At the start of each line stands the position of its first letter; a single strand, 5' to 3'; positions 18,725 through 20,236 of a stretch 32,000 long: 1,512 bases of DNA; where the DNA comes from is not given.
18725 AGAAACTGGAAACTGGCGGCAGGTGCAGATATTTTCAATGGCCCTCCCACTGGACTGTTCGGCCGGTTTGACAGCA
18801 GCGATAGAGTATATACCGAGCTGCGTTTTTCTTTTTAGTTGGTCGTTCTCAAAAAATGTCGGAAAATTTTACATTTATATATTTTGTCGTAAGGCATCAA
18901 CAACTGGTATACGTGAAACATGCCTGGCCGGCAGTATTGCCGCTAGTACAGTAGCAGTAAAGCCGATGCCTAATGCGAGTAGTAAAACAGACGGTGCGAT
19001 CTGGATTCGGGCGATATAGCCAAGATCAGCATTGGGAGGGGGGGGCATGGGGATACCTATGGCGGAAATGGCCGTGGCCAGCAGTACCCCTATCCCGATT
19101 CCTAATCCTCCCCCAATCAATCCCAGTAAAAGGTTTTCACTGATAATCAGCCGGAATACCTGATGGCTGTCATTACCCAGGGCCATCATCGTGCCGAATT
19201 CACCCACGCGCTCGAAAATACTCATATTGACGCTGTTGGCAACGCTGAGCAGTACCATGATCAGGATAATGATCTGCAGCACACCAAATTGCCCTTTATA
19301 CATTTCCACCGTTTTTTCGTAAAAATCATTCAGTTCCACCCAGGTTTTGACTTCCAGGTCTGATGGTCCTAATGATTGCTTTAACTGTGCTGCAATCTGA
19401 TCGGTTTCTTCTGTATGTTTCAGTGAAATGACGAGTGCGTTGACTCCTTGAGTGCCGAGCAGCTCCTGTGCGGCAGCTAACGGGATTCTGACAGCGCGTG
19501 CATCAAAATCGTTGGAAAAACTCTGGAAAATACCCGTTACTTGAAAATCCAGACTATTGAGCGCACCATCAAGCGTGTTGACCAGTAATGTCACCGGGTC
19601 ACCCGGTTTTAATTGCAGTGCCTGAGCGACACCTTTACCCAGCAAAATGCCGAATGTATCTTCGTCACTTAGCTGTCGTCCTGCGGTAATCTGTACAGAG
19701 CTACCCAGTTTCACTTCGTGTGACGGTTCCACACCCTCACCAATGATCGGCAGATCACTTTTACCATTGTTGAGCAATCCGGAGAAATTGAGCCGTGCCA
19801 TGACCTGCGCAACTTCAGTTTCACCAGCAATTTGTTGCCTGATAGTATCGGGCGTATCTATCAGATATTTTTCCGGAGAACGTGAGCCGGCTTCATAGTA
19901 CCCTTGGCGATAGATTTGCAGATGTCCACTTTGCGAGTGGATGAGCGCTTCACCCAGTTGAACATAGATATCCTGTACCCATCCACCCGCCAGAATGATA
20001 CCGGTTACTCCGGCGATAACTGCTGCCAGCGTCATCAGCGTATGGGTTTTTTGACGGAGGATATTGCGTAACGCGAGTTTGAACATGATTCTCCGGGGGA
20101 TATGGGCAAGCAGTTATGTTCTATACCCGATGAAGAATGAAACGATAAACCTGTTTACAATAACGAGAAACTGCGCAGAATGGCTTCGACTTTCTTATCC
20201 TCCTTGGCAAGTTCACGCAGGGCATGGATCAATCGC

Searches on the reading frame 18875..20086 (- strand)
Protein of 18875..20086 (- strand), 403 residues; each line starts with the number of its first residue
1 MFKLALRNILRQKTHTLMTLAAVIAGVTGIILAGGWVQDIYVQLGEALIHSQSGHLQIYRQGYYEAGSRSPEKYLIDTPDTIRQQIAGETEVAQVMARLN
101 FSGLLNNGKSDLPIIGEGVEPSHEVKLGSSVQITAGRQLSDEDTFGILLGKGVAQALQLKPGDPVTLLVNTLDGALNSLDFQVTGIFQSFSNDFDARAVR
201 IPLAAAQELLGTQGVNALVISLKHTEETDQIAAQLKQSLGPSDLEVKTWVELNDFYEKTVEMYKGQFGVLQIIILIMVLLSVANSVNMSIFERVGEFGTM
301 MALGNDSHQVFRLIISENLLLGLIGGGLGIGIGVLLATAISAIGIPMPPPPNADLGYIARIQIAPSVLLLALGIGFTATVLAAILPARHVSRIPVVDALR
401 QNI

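Call 5: search_protein_families(library=pfam, proteins=[window:18875-20086:-], max_evalue=1)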
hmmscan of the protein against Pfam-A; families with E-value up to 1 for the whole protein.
window:18875-20086:- (403 aa): 2 families
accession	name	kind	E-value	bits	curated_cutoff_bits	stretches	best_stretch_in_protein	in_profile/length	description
PF12704.14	MacB_PCD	-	3.7e-20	73.5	27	1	16-237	1-206/207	MacB-like periplasmic core domain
PF02687.27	FtsX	-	1e-16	61.5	25.5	1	272-394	5-119/120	FtsX-like permease C-terminal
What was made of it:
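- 18875..20086 (-): Downstream MacB/LolCE-type permease (403 aa); flanking gene. Pfam MacB_PCD and FtsX (call 5).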

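Call 6: search_protein_families(library=ncbifam, proteins=[window:18875-20086:-], max_evalue=0.01)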
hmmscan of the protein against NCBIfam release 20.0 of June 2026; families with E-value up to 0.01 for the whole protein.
window:18875-20086:- (403 aa): 9 families
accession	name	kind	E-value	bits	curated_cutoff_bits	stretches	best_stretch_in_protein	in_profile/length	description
TIGR02212.1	lolCE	equivalog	3.2e-26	92.2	362.45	1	76-401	72-410/411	lipoprotein-releasing ABC transporter permease subunit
NF008357.0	PRK11146.1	exception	1.2e-19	70.5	439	1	80-343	79-348/414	lipoprotein-releasing ABC transporter permease subunit LolE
TIGR02213.1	lolE_release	exception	5.3e-19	68.4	540.35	1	82-342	78-344/411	lipoprotein-releasing ABC transporter permease subunit LolE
TIGR03434.1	ADOP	subfamily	2.4e-16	59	622.3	1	222-401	221-401/803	ADOP family duplicated permease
NF007826.0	PRK10535.1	equivalog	3.1e-11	42.3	966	1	199-400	452-646/648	macrolide ABC transporter ATP-binding protein/permease MacB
NF008076.0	PRK10814.1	exception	8.4e-11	41.5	473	1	118-343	116-343/399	lipoprotein-releasing ABC transporter permease subunit LolC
TIGR01185.1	devC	equivalog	0.00029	19.9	290.35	1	215-346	207-341/380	ABC transporter permease DevC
TIGR00439.2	FtsX_Gneg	equivalog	0.0035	16.6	255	1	227-341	132-244/292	permease-like cell division protein FtsX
NF038347.1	FtsX_Gpos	exception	0.004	16.5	225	1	216-334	122-238/296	permease-like cell division protein FtsX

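Call 26: find_homologous_proteins(query=window:18875-20086:-, max_evalue=1e-30)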
Query window:18875-20086:- (403 aa): 4902 proteins with E <= 1e-30 among 8000 candidates; the best 120 are listed.
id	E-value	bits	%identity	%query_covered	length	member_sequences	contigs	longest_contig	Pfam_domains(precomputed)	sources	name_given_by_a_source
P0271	7.1e-252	853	99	100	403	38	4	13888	PF02687.28,PF12704.15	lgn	-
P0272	1.7e-244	829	96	100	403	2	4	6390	PF02687.28,PF12704.15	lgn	-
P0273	2.7e-244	828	96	100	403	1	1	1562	PF02687.28,PF12704.15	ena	-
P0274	6.2e-244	827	96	100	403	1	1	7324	PF02687.28,PF12704.15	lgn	-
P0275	8.7e-244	827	96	100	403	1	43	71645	PF02687.28,PF12704.15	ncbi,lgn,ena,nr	ncbi:MAG: ABC transporter permease [Nitrosomonas sp.]|nr:ABC transporter permease [Nitrosomonas sp.]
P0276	1.4e-243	826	96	100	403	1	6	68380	PF02687.28,PF12704.15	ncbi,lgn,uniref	ncbi:ABC transporter permease [Nitrosomonas sp.]|uniref:ABC transporter permease n=1 Tax=Nitrosomona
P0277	4.0e-243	824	96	100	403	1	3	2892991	PF02687.28,PF12704.15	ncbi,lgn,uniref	ncbi:ABC transporter permease [Nitrosomonas europaea]|uniref:ABC transporter permease n=1 Tax=Nitros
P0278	5.0e-243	824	96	100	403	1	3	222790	PF02687.28,PF12704.15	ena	-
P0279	2.7e-239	812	95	100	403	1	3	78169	PF02687.28,PF12704.15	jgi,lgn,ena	-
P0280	6.8e-239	810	95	100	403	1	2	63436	PF02687.28,PF12704.15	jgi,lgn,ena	-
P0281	2.9e-238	808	94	100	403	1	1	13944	PF02687.28,PF12704.15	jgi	-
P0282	2.3e-237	805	94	100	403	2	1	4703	PF02687.28,PF12704.15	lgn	-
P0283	3.7e-232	788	96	96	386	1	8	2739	PF02687.28,PF12704.15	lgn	-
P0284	5.6e-229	778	95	96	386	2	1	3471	PF02687.28,PF12704.15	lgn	-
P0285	2.7e-222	756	87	100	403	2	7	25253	PF02687.28,PF12704.15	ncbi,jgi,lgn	jgi:putative ABC transport system permease protein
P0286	1.3e-220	750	87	100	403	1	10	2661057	PF02687.28,PF12704.15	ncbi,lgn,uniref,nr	ncbi:ABC transporter permease [Nitrosomonas eutropha]|uniref:ABC transport system permease protein n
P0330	3.0e-194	664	75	100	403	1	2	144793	PF02687.28,PF12704.15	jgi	jgi:putative ABC transport system permease protein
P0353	1.1e-191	655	75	100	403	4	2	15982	PF02687.28,PF12704.15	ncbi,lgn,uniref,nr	ncbi:putative ABC transport system permease protein [Nitrosomonas cryotolerans]|uniref:ABC transport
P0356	2.7e-191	654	74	100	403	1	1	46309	PF02687.28,PF12704.15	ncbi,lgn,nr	ncbi:MAG: ABC transporter permease [Nitrosospira sp.]|nr:ABC transporter permease [Nitrosospira sp.]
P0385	5.6e-188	643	75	100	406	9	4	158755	PF02687.28,PF12704.15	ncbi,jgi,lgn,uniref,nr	ncbi:conserved membrane hypothetical protein [Nitrosomonas nitrosa]|jgi:putative ABC transport syste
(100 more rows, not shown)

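Call 27: find_encoding_contigs(protein=P0356, flank=6000, max_places=1)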
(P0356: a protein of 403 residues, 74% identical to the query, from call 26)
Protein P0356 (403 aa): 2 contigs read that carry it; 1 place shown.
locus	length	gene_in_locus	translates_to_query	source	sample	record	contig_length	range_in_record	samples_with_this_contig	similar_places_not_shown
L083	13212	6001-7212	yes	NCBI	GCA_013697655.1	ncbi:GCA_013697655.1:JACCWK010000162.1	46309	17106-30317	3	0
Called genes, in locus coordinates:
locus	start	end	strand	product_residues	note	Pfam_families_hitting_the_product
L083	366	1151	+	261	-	PF21926:FeeM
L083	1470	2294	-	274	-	PF07589:PEP_exosort_dom (weak)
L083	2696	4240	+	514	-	PF01565:FAD_binding_4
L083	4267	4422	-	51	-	-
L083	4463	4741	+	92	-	-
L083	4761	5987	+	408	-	PF12704:MacB_PCD, PF02687:FtsX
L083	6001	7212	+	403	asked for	PF12704:MacB_PCD, PF02687:FtsX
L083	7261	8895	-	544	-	PF06980:DUF1302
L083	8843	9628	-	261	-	PF00005:ABC_tran, PF02463:SMC_N (weak), PF13304:AAA_21 (faint)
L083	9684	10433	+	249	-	PF17131:TP_0789-like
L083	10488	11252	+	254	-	PF13444:Acetyltransf_5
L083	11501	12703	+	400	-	PF00909:Ammonium_transp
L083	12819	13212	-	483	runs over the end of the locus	PF10150:RNase_E_G, PF20833:RNase_E_G_Thio (weak)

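Call 28: find_encoding_contigs(protein=P0385, flank=6000, max_places=1)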
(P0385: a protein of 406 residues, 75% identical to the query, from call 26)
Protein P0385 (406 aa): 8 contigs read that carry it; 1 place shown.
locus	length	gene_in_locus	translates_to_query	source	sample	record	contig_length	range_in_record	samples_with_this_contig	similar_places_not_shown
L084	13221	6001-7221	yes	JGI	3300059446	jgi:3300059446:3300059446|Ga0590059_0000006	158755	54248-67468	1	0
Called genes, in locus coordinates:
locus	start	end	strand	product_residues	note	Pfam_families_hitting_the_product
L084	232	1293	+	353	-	PF00487:FA_desaturase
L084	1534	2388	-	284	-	PF07589:PEP_exosort_dom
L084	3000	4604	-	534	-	PF01565:FAD_binding_4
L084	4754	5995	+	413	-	PF12704:MacB_PCD, PF02687:FtsX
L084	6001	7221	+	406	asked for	PF12704:MacB_PCD, PF02687:FtsX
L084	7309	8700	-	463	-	PF06980:DUF1302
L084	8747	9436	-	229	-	PF02463:SMC_N, PF00005:ABC_tran, PF13304:AAA_21 (faint)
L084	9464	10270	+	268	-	PF17131:TP_0789-like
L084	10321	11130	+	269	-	PF00765:Autoind_synth (faint), PF13444:Acetyltransf_5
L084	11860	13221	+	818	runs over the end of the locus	PF07660:STN (weak), PF07715:Plug, PF00593:TonB_dep_Rec_b-barrel, PF25183:OMP_b-brl_4 (weak)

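Call 29: find_encoding_contigs(protein=P0353, flank=6000, max_places=1)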
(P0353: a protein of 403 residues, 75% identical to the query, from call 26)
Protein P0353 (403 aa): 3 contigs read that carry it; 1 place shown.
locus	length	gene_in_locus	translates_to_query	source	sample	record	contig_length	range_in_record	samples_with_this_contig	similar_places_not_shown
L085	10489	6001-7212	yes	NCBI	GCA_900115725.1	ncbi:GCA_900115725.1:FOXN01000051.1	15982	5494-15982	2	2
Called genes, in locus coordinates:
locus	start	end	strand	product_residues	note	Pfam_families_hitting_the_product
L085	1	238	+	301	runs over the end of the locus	PF21926:FeeM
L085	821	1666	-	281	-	-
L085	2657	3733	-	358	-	PF00881:Nitroreductase (faint), PF14512:TM1586_NiRdase (faint)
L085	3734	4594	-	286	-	PF00899:ThiF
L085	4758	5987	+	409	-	PF12704:MacB_PCD, PF02687:FtsX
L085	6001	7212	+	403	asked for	PF12704:MacB_PCD, PF02687:FtsX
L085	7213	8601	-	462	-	PF06980:DUF1302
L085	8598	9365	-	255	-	PF02463:SMC_N (weak), PF00005:ABC_tran, PF13304:AAA_21 (faint)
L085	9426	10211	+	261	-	PF17131:TP_0789-like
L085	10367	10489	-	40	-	?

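Call 30: find_encoding_contigs(protein=P0330, flank=6000, max_places=1)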
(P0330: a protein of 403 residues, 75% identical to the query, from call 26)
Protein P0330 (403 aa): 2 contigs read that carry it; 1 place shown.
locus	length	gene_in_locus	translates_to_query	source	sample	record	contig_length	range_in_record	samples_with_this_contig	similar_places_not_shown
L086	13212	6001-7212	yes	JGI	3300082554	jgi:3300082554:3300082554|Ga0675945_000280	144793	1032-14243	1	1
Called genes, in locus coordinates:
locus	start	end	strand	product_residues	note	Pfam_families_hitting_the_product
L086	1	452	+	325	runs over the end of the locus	PF07589:PEP_exosort_dom (weak)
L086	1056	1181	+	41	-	-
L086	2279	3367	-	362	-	PF00881:Nitroreductase (faint)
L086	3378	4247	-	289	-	PF00899:ThiF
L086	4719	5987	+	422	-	PF12704:MacB_PCD, PF02687:FtsX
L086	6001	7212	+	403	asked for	PF12704:MacB_PCD, PF02687:FtsX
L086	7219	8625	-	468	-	PF06980:DUF1302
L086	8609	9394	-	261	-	PF02463:SMC_N (faint), PF00005:ABC_tran, PF13304:AAA_21 (faint)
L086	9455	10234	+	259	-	PF17131:TP_0789-like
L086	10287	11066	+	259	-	PF00765:Autoind_synth (weak), PF13444:Acetyltransf_5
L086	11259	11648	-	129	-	-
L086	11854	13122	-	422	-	PF00665:rve (faint)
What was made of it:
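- Closest known: MacA/AcrA-type periplasmic adaptor proteins. Different: Orthologous pumps lack it (calls 27-30).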

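Call 51: find_encoding_contigs(protein=P0286, flank=4000, max_places=2)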
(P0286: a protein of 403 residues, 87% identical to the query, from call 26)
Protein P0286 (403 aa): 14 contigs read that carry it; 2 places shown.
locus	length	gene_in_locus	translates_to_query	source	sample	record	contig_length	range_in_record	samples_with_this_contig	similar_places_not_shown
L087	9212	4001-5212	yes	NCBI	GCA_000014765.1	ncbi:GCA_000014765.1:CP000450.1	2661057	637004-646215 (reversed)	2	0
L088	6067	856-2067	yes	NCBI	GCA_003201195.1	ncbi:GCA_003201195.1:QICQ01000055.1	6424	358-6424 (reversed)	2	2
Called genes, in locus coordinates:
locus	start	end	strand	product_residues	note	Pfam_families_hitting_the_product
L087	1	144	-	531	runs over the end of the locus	PF01565:FAD_binding_4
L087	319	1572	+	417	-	PF12704:MacB_PCD, PF02687:FtsX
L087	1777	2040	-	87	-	-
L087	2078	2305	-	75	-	PF02604:PhdYeFM_antitox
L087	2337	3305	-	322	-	PF00665:rve, PF13610:DDE_Tnp_IS240 (weak), PF13683:rve_3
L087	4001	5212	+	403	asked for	PF12704:MacB_PCD, PF02687:FtsX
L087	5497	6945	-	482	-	PF06980:DUF1302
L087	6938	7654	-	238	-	PF00005:ABC_tran, PF13304:AAA_21 (faint), PF02463:SMC_N (weak)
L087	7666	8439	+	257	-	PF17131:TP_0789-like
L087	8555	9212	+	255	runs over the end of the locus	PF13444:Acetyltransf_5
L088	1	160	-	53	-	?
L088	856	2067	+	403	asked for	PF12704:MacB_PCD, PF02687:FtsX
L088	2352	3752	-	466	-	PF06980:DUF1302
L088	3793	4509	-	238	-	PF00005:ABC_tran, PF13304:AAA_21 (faint), PF02463:SMC_N (weak)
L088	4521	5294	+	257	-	PF17131:TP_0789-like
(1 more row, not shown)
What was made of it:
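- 18875..20086 (-): Its orthologues were used for the synteny test (calls 26-30, 51).
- The same inter-permease slot holds a toxin-antitoxin gene and an IS element in N. eutropha C91 (call 51).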
